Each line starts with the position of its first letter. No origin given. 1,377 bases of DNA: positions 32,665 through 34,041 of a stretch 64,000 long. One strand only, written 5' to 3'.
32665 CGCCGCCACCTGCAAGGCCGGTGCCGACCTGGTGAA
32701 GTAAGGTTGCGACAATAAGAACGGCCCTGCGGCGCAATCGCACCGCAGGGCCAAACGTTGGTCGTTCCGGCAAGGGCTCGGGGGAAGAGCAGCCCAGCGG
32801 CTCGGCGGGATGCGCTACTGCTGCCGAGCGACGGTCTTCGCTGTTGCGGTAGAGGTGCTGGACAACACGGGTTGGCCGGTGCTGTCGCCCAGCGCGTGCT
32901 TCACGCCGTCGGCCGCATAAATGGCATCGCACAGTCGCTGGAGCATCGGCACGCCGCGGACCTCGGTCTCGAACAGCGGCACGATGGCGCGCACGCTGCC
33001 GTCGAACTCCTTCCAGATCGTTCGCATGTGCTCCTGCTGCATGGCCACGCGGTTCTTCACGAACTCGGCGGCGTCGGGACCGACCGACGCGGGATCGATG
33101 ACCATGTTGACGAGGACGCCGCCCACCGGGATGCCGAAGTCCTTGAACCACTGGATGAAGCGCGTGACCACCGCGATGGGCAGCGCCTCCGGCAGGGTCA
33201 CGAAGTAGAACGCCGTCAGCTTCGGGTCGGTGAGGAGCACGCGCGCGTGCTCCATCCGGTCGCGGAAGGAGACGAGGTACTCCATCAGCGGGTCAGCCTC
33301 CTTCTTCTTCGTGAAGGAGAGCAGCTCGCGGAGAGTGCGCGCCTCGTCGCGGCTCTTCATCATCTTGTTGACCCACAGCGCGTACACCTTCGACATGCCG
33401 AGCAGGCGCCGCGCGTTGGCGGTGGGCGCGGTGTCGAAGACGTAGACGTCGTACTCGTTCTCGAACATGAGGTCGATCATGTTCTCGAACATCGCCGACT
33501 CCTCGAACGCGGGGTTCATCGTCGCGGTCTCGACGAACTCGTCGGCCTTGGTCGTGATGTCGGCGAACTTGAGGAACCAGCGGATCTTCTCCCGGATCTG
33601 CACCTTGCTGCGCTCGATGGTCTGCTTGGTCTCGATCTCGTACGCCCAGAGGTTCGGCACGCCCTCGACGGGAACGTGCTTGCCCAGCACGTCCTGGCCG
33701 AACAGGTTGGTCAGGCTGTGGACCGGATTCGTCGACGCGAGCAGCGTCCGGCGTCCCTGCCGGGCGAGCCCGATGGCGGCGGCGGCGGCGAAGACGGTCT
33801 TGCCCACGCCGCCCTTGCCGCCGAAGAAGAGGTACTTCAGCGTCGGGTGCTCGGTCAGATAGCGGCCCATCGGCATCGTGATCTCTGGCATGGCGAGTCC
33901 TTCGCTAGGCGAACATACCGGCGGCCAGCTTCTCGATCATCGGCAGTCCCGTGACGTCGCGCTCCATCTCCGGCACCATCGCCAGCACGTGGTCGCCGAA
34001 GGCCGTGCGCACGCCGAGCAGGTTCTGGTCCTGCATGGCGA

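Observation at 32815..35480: Tandem, complementarily degenerate Get3/ArsA-like ATPases preceded by two paralogous small proteins of no recognisable family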

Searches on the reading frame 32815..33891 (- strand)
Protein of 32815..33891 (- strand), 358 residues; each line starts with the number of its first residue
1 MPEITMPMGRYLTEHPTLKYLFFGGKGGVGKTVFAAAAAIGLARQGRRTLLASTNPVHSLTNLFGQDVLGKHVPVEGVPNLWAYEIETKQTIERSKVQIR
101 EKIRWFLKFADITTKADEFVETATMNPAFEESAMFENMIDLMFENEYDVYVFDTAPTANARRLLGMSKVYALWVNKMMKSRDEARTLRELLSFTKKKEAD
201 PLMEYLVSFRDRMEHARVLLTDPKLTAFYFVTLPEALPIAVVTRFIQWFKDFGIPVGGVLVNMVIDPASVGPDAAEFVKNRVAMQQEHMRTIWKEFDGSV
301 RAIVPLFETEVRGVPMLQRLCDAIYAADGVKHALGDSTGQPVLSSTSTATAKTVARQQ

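Call 4: search_protein_families(library=ncbifam, proteins=[window:32815-33891:-], max_evalue=0.1)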
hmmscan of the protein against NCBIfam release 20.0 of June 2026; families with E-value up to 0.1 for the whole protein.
window:32815-33891:- (358 aa): 22 families
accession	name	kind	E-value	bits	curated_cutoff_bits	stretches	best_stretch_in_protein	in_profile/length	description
TIGR00345.1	GET3_arsA_TRC40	subfamily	3.9e-63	213.8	135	1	22-323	1-296/299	TRC40/GET3/ArsA family transport-energizing ATPase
NF041417.1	ArsA_halo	exception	4.5e-41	141.2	800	1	18-340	12-308/617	arsenical pump-driving ATPase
TIGR04291.1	arsen_driv_ArsA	equivalog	1.7e-32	112.9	650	1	19-331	4-296/565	arsenical pump-driving ATPase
NF050088.1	Get3_fold_NosAFP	equivalog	5.8e-19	68.2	325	1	21-278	5-266/364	Get3/ArsA fold putative tail anchor-mediating ATPase NosAFP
NF053622.1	ATPseBagAMYCTU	equivalog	9.1e-15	54.9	400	2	22-70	11-59/325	ATPase BagA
NF053621.1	ATPseBagBMYCTU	equivalog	5.3e-10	38.9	521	1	15-167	9-161/371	ATPase BagB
NF041136.1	MrpORP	equivalog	6e-06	25.8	450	1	19-50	7-38/365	iron-sulfur cluster carrier protein MrpORP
NF041546.1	ParA_partition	equivalog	2.6e-05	23.9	180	1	26-64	8-46/203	ParA family partition ATPase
NF008079.0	PRK10818.1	equivalog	0.00062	19.2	508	1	24-51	9-36/270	septum site-determining protein MinD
TIGR01007.1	eps_fam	subfamily_domain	0.00089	18.9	108.05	0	26-58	26-58/204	polysaccharide biosynthesis tyrosine autokinase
TIGR01968.1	minD_bact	equivalog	0.00091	18.6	212.9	1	24-52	8-36/261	septum site-determining protein MinD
TIGR03371.1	cellulose_yhjQ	equivalog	0.0011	18.6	157.85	1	23-67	7-51/246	cellulose biosynthesis protein BcsQ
TIGR03453.1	partition_RepA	equivalog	0.0041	16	348.45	1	26-157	113-245/387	plasmid partitioning protein RepA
TIGR03815.1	CpaE_hom_Actino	equivalog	0.0046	16.1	154.45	1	23-57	117-151/340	septum site-determining protein Ssd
TIGR01969.1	minD_arch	subfamily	0.0058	15.8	201.75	1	24-51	7-34/251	cell division ATPase MinD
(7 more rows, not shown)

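Call 5: search_protein_families(library=pfam, proteins=[window:32815-33891:-], max_evalue=1)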
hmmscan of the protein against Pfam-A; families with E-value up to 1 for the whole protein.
window:32815-33891:- (358 aa): 7 families
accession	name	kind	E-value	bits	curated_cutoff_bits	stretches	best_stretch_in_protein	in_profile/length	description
PF02374.21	ArsA_ATPase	-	4.2e-64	217.1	24.3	1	19-325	2-304/305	Anion-transporting ATPase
PF01656.29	CbiA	-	5.1e-09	36.6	25.4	1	22-65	3-46/125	CobQ/CobB/MinD/ParA nucleotide binding domain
PF10609.15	ParA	-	1.7e-07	31.4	27.1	2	22-49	8-35/246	NUBPL iron-transfer P-loop NTPase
PF13614.12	AAA_31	-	1.2e-06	29.1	27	1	25-160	9-131/177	AAA domain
PF00142.24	Fer4_NifH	-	0.011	15.7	25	1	23-63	5-45/271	4Fe-4S iron sulfur cluster binding proteins, NifH/frxC family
PF06564.18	CBP_BcsQ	-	0.03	14.3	21.3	1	24-69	8-53/234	Cellulose biosynthesis protein BcsQ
PF13481.12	AAA_25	-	0.28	11.2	27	1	24-53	39-66/195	AAA domain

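Call 11: search_solved_structures(query=window:32815-33891:-, max_evalue=0.00001)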
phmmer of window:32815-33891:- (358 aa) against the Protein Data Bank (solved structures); distinct sequences matched with E-value up to 0.00001: 29.
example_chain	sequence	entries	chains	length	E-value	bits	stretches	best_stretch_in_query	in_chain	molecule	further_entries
3ug6_A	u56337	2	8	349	2.2e-52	181.9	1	16-328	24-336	arsenical pump-driving ATPase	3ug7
3zq6_A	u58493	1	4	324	1.6e-49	172.4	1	19-326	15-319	PUTATIVE ARSENICAL PUMP-DRIVING ATPASE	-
5zme_A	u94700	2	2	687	2.9e-49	171.5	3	17-320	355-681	ATPase ARSA1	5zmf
1f48_A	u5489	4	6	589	1.1e-31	113.8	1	19-175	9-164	ARSENITE-TRANSLOCATING ATPASE | ARSENICAL PUMP-DRIVING ATPASE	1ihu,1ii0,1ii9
9nbo_A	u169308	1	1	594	1.9e-31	113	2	19-196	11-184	Arsenite transporter ATPase-like protein,arsA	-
9nbl_A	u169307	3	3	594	4.6e-30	108.5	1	19-196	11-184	Arsenite transporter ATPase-like protein,arsA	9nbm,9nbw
7spy_A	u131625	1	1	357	6.4e-30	108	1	12-322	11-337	ATPase ASNA1 homolog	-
7spz_A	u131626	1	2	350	3e-29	105.8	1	12-322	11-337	ATPase ASNA1 homolog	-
7sq0_A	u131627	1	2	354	4.2e-28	102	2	114-322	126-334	ATPase ASNA1 homolog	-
3iqw_A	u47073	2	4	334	5.8e-28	101.5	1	12-323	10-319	Tail-anchored protein targeting factor Get3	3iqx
8odu_A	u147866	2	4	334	6.5e-28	101.4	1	12-323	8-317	ATPase GET3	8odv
3ibg_A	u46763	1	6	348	7.9e-28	101.1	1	10-323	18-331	ATPase, subunit of the Get complex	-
8hac_A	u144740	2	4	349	1.3e-26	97.1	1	8-276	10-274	ATPase ASNA1 homolog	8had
3io3_A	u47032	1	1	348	3.5e-25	92.4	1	11-320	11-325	DEHA2D07832p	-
2woo_A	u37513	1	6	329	3.8e-24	89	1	12-322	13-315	ATPASE GET3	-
6bs3_A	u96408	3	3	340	9.1e-08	35.2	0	23-65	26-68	Putative ATPase Rv3679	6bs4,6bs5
6bs3_B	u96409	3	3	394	6.3e-07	32.4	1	5-168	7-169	Anion transporter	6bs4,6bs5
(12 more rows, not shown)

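Call 24: find_encoding_contigs(protein=window:32815-33891:-, flank=6000, max_places=5)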
Protein window:32815-33891:- (358 aa): no gene with exactly this product is on record in the collection.

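Call 44: search_solved_structures(query=window:32815-33891:-, max_evalue=1e-45, show_alignments=2)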
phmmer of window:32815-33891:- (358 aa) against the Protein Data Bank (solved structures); distinct sequences matched with E-value up to 1e-45: 3.
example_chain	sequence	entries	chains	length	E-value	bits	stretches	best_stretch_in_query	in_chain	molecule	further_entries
3ug6_A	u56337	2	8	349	2.2e-52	181.9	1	16-328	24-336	arsenical pump-driving ATPase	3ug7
3zq6_A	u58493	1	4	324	1.6e-49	172.4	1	19-326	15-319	PUTATIVE ARSENICAL PUMP-DRIVING ATPASE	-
5zme_A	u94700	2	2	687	2.9e-49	171.5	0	17-320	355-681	ATPase ARSA1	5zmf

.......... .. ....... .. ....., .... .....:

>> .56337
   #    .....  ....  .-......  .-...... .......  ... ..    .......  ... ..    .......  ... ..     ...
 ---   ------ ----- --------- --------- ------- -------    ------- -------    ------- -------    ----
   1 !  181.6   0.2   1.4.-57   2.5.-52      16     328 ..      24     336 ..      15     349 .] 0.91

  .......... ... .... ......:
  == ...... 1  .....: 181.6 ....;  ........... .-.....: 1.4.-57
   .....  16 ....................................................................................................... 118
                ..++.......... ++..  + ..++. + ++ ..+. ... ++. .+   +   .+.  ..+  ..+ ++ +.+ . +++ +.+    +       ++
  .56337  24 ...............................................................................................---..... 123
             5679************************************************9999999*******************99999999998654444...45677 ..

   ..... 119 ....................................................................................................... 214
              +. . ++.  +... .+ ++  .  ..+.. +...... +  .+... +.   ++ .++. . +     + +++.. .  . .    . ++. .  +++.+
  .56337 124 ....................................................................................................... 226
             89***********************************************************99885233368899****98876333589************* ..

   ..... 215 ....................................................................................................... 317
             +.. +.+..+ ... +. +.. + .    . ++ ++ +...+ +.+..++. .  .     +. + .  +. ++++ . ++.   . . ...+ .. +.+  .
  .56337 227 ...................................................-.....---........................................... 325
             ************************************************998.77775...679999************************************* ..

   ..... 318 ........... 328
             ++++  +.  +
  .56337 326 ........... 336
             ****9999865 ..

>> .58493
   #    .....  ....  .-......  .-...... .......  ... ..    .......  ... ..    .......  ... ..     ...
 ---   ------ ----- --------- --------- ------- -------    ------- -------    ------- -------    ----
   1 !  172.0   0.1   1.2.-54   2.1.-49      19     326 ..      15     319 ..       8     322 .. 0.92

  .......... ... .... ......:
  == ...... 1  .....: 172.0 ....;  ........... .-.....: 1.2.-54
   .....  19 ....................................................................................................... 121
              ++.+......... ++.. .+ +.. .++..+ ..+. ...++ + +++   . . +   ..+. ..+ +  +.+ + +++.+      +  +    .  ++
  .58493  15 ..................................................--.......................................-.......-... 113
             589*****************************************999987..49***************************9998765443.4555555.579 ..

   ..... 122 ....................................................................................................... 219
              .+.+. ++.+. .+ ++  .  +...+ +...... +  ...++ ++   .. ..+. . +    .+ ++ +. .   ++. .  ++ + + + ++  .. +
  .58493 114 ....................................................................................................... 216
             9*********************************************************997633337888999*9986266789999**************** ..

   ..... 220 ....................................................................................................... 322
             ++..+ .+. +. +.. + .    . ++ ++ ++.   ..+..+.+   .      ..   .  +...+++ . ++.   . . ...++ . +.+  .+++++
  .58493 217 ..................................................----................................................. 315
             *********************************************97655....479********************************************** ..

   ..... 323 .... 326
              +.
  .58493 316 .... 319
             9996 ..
